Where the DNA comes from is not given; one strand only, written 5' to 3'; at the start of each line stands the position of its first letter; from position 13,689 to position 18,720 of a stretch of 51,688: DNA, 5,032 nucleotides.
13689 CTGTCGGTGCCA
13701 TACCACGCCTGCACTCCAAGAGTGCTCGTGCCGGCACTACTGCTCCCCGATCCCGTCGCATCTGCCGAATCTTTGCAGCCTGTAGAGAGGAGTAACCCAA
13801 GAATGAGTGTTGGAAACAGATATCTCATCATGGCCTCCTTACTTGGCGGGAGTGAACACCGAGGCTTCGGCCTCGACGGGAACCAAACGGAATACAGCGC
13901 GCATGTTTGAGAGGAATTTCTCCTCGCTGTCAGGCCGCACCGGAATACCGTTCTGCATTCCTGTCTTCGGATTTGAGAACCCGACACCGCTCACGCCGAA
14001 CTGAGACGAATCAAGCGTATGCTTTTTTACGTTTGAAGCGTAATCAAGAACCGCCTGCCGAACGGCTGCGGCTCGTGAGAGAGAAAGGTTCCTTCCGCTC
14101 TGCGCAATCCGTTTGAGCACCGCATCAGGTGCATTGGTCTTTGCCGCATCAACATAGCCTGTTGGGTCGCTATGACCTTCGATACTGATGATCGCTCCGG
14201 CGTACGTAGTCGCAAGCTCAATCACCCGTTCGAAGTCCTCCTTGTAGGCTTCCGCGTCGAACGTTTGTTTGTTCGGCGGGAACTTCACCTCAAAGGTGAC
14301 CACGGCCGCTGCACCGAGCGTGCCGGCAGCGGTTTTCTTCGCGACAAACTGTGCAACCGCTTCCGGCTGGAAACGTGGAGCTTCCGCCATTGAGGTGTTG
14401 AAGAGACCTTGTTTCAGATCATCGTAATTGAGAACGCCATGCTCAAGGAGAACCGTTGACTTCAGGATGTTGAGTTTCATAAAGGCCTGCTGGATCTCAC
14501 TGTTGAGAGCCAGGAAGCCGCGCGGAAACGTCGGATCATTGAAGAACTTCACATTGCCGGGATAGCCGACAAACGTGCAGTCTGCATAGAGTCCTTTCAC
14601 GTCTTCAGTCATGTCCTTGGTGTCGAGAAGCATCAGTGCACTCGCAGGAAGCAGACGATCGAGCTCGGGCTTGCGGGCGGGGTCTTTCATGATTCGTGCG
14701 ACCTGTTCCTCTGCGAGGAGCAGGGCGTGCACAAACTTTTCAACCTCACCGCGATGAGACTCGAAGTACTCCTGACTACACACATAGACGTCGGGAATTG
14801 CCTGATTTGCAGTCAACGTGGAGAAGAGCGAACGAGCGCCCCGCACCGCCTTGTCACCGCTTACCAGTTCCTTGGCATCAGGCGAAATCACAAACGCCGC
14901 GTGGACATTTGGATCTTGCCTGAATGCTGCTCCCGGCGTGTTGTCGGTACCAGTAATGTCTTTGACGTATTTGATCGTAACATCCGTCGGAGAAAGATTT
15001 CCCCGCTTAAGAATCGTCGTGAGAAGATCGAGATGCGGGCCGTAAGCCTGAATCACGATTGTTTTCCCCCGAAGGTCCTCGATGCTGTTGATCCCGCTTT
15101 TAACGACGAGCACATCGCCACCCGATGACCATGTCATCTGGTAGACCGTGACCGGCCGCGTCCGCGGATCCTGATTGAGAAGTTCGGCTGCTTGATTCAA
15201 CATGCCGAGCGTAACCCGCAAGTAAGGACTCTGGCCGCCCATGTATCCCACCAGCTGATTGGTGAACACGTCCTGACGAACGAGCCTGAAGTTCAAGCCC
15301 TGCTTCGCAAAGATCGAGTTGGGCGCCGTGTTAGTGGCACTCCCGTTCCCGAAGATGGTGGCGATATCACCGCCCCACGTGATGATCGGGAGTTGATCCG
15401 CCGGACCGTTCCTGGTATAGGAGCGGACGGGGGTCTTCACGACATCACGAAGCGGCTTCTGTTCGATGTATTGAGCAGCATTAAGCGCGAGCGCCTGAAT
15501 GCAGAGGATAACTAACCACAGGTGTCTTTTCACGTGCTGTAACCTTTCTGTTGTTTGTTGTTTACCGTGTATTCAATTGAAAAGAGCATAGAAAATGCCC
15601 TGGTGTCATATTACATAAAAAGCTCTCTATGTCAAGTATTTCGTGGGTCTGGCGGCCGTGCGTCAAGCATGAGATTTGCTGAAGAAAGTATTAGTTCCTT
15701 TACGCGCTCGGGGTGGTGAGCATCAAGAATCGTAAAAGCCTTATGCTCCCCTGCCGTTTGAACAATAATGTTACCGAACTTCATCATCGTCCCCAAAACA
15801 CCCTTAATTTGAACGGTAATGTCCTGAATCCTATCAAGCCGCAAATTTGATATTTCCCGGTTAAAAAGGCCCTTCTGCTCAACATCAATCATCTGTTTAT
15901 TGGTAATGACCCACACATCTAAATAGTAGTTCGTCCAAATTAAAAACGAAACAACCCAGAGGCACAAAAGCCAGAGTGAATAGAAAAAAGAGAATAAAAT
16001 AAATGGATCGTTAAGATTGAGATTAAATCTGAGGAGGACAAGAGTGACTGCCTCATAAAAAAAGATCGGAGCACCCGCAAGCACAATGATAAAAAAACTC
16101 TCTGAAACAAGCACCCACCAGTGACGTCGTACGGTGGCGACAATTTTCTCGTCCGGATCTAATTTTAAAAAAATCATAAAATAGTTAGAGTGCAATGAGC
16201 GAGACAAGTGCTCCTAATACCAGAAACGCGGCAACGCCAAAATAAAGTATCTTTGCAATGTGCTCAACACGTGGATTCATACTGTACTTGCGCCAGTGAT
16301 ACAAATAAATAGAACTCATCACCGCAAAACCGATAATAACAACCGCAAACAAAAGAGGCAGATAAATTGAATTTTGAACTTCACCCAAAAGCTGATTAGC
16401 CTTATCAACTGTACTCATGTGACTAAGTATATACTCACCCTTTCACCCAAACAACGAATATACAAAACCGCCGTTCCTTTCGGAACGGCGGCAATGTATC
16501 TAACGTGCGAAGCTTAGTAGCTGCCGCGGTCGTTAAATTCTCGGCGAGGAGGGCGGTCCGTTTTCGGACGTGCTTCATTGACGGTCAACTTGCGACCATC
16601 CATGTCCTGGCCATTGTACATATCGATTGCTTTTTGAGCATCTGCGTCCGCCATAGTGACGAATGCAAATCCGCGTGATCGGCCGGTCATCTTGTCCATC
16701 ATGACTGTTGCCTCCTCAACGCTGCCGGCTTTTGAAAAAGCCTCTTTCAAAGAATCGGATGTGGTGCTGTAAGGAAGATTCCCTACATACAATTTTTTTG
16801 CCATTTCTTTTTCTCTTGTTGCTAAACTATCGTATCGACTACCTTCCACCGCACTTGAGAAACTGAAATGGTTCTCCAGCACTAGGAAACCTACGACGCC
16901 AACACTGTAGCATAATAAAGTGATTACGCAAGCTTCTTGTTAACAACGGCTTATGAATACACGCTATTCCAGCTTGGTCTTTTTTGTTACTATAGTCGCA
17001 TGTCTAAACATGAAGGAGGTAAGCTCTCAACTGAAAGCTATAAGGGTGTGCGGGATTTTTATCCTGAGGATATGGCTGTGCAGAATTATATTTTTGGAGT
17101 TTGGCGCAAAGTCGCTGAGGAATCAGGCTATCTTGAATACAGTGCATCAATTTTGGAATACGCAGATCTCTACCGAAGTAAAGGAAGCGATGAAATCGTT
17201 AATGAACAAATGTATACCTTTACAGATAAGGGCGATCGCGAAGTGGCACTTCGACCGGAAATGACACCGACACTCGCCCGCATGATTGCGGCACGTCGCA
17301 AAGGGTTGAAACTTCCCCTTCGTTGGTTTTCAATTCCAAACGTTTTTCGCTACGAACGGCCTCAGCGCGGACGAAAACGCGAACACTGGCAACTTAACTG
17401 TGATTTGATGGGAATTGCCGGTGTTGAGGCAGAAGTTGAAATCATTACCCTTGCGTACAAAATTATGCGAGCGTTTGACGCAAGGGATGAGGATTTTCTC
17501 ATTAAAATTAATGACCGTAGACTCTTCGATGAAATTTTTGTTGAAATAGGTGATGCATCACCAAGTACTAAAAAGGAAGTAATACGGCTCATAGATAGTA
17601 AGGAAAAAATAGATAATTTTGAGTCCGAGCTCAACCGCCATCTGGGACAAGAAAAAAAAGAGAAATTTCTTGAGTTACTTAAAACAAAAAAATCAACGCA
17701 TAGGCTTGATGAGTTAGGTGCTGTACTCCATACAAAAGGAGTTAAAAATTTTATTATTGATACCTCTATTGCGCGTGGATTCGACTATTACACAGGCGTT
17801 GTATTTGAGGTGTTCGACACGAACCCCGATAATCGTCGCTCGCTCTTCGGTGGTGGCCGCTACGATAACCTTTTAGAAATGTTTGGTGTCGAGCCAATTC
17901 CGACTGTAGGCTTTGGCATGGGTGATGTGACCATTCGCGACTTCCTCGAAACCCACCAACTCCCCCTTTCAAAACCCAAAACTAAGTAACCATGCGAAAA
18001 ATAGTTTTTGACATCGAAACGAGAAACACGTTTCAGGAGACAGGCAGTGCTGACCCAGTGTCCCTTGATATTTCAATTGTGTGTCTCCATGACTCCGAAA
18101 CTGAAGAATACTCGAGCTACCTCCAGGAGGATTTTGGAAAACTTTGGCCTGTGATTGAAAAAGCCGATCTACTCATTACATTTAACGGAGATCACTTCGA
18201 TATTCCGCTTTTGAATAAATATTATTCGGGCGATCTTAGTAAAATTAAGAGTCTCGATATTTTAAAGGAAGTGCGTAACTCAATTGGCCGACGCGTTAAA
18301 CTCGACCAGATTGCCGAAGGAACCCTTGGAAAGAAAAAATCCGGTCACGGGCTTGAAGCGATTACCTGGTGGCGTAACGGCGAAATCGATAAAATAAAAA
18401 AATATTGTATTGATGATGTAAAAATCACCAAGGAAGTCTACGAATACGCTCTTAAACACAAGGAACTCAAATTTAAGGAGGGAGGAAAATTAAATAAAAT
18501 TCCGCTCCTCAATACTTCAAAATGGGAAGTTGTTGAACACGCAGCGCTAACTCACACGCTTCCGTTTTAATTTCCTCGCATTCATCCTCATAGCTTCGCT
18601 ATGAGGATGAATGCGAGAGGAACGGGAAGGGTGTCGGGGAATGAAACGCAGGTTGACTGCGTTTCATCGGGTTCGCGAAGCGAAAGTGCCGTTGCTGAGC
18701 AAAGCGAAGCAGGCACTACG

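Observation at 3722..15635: G+C-richer ~11.8-kb block combining TelA/XpaC, an ABC importer, OmpA-fused binding proteins, vWA and an ARC-type unfoldase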

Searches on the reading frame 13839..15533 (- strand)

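Call 5: search_protein_families(library=pfam, proteins=[window:13839-15533:-], max_evalue=0.01)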
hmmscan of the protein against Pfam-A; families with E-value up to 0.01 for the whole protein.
window:13839-15533:- (564 aa): 2 families
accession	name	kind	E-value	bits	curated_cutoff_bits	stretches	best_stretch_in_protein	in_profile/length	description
PF09084.16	NMT1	-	2.5e-06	28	20.5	1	144-274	81-205/216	NMT1/THI5 like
PF00691.25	OmpA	-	0.0021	18.8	27.2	0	418-522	2-84/98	OmpA family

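Call 6: search_protein_families(library=ncbifam, proteins=[window:13839-15533:-], max_evalue=0.01)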
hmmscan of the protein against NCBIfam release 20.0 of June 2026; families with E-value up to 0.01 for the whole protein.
window:13839-15533:- (564 aa): 3 families
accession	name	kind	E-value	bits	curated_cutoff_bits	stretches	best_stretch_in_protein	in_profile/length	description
TIGR01728.1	SsuA_fam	subfamily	1.3e-12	47.6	163.5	1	130-276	77-214/290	aliphatic sulfonate ABC transporter substrate-binding protein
NF008553.0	PRK11480.1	equivalog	0.0016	17.7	490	1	127-277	92-234/320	taurine ABC transporter substrate-binding protein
TIGR02122.1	TRAP_TAXI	subfamily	0.0063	15.4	84.35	0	144-191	129-178/320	TAXI family TRAP transporter solute-binding subunit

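Call 33: search_protein_families(library=padloc, proteins=[window:13839-15533:-], max_evalue=0.01)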
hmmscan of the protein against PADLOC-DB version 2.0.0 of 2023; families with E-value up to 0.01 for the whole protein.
window:13839-15533:- (564 aa): 0 families

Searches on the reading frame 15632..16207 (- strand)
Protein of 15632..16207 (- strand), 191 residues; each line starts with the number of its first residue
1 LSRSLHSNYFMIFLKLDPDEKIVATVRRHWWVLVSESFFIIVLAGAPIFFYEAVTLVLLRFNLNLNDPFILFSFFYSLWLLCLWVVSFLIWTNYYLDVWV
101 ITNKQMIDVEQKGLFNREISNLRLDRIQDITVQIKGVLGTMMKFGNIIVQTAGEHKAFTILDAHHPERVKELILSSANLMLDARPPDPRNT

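Call 14: search_protein_families(library=pfam, proteins=[window:15632-16207:-], max_evalue=0.001)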
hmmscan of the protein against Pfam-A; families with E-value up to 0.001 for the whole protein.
window:15632-16207:- (191 aa): 1 family
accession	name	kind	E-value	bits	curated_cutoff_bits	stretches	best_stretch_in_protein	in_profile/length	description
PF03703.20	bPH_2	-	1.3e-07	32.1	22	1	99-173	6-78/78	Bacterial PH domain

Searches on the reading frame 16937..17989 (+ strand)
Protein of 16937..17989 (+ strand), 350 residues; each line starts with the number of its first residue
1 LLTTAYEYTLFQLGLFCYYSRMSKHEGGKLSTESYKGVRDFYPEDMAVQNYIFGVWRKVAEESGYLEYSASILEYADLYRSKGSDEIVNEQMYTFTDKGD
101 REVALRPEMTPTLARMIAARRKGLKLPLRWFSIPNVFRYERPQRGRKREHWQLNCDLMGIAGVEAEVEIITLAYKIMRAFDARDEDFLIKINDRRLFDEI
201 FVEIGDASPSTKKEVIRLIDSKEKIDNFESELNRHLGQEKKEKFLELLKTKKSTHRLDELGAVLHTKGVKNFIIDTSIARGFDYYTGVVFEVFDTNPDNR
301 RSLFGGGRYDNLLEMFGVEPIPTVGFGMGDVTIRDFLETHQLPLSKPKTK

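Call 14: search_protein_families(library=pfam, proteins=[window:16937-17989:+], max_evalue=0.001)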
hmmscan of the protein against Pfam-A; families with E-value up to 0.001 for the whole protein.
window:16937-17989:+ (350 aa): 3 families
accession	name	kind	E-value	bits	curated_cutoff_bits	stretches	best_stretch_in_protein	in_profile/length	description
PF13393.11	tRNA-synt_His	-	2.5e-42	145.6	25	1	37-328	1-303/308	Histidyl-tRNA synthetase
PF00587.30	tRNA-synt_2b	-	6.5e-09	36.5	29.3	1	93-181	1-95/179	tRNA synthetase class II core domain (G, H, P, S and T)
PF01409.25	tRNA-synt_2d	-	0.00027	20.9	19.8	1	94-155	70-130/246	tRNA synthetases class II core domain (F)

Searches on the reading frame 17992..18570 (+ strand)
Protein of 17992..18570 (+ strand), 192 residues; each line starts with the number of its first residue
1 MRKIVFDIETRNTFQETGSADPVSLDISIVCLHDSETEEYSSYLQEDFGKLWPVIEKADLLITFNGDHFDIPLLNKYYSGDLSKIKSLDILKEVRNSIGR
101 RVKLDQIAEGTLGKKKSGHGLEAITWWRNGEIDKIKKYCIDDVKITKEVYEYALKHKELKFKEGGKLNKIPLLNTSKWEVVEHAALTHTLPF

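Call 14: search_protein_families(library=pfam, proteins=[window:17992-18570:+], max_evalue=0.001)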
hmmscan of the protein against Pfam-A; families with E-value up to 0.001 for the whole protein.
window:17992-18570:+ (192 aa): 2 families
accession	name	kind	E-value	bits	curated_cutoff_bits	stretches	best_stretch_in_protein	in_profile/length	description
PF13482.12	RNase_H_2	-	3.6e-12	47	22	1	5-153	2-164/165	RNase_H superfamily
PF10108.15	DNA_pol_B_exo2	-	1.3e-06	28.7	24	0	99-150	118-170/213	Predicted 3'-5' exonuclease related to the exonuclease domain of PolB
